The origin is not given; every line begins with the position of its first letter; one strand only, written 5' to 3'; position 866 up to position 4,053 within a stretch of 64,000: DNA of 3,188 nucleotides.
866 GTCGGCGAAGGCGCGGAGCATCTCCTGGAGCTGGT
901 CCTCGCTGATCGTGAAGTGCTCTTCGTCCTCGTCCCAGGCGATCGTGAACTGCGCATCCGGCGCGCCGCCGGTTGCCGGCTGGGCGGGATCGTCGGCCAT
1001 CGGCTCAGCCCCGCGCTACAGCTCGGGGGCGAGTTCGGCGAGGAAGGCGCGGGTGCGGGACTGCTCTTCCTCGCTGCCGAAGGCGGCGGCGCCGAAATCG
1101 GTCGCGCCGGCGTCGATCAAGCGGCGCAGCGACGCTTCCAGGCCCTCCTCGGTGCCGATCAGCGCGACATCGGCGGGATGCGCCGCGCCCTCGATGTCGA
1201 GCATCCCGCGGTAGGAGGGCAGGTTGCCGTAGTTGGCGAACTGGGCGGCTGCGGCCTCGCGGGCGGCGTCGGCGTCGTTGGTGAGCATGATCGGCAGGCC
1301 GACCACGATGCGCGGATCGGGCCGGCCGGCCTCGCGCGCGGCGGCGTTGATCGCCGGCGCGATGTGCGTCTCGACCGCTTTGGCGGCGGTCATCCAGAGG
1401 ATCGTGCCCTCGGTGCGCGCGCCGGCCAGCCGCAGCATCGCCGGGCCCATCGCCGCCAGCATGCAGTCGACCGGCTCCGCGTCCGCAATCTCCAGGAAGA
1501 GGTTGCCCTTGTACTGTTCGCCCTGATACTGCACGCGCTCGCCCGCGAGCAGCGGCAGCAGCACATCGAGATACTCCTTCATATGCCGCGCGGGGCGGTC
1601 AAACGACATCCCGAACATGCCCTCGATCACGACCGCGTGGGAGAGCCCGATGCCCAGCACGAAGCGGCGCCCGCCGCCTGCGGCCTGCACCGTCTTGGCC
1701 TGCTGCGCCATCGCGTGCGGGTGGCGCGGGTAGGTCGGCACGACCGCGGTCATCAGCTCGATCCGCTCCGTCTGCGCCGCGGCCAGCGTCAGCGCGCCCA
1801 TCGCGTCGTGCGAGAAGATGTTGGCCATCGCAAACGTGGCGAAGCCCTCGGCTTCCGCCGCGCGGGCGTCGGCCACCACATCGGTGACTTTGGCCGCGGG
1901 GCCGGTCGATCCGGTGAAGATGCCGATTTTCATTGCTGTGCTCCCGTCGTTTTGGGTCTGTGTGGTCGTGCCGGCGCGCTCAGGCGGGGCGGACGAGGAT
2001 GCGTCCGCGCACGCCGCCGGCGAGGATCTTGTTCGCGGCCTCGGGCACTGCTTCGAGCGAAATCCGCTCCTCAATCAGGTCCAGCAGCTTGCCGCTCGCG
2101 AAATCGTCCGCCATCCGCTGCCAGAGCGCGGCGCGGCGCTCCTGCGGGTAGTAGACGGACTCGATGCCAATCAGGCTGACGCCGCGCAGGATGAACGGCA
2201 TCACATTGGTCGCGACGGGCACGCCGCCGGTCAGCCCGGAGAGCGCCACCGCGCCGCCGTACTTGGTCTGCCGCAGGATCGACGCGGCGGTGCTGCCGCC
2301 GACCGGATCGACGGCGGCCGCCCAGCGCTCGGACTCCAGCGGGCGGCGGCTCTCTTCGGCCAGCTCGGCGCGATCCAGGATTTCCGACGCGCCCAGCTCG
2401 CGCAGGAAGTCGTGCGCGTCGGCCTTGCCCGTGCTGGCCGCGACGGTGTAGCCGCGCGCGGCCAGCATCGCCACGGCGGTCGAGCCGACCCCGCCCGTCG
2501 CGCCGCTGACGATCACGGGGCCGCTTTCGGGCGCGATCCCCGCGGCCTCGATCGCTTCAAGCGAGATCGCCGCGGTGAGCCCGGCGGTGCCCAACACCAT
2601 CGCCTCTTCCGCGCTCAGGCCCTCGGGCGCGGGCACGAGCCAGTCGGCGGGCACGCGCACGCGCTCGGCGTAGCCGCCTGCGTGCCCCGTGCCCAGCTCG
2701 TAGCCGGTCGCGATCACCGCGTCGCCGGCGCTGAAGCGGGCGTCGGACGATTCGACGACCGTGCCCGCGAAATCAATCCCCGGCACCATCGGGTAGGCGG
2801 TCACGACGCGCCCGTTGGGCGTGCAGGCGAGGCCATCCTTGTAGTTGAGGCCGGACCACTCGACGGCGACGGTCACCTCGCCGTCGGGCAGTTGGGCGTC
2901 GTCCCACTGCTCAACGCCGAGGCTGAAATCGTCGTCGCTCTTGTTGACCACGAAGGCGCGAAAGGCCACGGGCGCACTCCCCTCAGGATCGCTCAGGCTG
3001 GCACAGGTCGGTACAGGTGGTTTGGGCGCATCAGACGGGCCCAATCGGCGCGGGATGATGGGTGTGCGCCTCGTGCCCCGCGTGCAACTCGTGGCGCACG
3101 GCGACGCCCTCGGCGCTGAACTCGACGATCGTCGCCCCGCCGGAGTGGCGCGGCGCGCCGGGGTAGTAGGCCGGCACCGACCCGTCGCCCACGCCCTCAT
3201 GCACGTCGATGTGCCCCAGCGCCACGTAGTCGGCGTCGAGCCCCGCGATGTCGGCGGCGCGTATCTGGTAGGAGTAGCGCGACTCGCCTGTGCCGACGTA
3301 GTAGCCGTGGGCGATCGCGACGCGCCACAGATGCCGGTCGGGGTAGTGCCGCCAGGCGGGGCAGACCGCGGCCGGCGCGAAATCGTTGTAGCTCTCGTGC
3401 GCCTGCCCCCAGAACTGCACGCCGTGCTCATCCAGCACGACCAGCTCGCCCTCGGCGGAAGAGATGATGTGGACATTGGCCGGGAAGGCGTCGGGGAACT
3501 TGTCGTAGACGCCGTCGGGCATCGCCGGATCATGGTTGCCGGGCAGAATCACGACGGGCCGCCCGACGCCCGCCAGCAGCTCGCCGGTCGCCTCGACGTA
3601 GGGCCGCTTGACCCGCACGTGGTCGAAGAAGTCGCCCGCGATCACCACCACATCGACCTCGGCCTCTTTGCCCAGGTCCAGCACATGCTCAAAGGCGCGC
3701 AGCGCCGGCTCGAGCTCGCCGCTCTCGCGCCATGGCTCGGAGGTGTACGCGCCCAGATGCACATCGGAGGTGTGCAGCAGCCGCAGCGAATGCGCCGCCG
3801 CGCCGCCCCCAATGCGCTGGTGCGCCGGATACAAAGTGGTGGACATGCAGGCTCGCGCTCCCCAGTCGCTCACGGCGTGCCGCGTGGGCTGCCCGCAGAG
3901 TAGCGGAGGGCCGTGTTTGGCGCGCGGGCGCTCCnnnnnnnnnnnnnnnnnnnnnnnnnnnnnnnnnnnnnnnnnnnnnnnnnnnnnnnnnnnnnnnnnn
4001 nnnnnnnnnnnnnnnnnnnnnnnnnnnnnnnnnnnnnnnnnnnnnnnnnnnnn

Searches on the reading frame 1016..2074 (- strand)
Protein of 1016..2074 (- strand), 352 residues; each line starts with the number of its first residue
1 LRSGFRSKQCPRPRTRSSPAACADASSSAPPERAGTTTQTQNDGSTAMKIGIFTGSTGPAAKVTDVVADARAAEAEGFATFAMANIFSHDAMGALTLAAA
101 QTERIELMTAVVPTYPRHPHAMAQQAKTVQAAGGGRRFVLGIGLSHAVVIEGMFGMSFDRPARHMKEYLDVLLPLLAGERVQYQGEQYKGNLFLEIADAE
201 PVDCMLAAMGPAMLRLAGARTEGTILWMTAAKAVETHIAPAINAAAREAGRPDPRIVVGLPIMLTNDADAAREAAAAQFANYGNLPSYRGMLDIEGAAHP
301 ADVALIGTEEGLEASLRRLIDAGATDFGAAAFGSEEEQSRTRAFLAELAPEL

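Call 12: search_protein_families(library=pfam, proteins=[window:1016-2074:-], max_evalue=0.01)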
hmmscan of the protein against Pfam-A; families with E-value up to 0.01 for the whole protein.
window:1016-2074:- (352 aa): 1 family
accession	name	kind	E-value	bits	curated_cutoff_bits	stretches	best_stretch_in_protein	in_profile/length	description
PF00296.26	Bac_luciferase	-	1.8e-46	159.4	27.9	1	49-302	2-265/314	Luciferase-like monooxygenase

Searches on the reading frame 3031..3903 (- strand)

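Call 12: search_protein_families(library=pfam, proteins=[window:3031-3903:-], max_evalue=0.01)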
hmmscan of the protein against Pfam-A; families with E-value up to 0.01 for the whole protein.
window:3031-3903:- (290 aa): 1 family
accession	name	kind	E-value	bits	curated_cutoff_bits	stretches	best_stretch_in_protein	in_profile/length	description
PF00149.33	Metallophos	-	6.4e-15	56.5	21.5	1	40-232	1-188/191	Calcineurin-like phosphoesterase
